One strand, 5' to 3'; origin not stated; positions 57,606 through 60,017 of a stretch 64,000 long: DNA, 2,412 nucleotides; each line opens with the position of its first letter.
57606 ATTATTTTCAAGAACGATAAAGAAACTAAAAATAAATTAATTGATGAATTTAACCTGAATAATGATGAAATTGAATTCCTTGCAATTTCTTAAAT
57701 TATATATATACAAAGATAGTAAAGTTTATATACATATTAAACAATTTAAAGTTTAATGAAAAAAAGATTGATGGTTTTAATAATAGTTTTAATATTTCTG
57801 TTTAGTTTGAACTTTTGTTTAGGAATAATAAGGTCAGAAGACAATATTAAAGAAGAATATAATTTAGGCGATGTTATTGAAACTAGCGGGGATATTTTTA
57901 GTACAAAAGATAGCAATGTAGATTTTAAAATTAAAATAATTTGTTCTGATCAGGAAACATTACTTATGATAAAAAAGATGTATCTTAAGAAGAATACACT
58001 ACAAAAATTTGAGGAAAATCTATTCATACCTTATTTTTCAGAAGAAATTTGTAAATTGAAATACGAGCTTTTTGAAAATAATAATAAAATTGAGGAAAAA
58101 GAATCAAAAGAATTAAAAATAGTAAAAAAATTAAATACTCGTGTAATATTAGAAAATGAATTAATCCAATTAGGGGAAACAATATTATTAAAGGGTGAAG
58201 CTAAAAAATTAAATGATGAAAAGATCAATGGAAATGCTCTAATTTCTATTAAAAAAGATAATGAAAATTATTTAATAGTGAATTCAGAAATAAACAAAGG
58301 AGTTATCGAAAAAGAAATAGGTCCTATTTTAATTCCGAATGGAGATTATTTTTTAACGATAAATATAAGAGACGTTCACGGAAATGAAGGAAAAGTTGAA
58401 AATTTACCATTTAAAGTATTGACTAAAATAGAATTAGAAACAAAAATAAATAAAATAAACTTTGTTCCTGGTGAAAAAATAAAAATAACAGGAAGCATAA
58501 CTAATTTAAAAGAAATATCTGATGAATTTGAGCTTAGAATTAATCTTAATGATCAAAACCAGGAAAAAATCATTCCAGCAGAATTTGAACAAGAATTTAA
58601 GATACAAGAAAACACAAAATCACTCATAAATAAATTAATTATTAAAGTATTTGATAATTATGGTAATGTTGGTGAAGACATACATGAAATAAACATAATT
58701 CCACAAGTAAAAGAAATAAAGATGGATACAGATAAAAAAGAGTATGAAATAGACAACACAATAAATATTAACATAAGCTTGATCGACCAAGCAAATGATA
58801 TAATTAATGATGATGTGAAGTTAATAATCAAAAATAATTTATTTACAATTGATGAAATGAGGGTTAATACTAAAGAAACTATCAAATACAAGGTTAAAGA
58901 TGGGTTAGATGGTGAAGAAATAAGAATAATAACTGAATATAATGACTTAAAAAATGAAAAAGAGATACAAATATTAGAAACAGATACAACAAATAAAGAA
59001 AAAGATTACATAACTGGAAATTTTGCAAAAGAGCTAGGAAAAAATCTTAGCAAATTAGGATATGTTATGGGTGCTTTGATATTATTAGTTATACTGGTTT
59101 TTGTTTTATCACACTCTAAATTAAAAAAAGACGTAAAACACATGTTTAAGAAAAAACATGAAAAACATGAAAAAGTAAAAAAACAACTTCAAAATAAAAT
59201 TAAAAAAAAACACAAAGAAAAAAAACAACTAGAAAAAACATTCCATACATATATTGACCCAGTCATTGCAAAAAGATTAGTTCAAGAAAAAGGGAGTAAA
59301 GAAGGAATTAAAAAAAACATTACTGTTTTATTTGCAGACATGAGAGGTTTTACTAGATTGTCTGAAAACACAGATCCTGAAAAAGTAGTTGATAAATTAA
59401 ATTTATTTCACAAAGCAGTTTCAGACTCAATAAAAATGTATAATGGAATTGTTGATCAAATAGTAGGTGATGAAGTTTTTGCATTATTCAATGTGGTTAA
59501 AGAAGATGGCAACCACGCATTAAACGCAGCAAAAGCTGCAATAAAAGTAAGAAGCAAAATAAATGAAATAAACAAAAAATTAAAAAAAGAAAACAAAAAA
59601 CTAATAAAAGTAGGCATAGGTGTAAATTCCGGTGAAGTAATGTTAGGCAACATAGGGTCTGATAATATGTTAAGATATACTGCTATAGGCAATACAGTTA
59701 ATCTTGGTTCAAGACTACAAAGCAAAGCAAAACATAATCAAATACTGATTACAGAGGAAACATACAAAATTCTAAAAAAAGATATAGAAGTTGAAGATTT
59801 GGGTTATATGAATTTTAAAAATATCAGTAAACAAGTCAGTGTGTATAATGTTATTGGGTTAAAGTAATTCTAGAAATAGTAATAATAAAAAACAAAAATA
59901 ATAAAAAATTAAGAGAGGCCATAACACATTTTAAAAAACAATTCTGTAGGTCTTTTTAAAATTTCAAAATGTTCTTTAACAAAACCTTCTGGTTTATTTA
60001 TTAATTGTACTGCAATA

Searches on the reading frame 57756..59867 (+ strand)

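Call 12: search_protein_families(library=pfam, proteins=[window:57756-59867:+], max_evalue=0.0001)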
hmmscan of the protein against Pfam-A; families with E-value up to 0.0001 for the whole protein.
window:57756-59867:+ (703 aa): 1 family
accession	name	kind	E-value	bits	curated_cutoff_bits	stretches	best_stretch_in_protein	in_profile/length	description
PF00211.25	Guanylate_cyc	-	1.9e-29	103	21.9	1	519-697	6-179/183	Adenylate and Guanylate cyclase catalytic domain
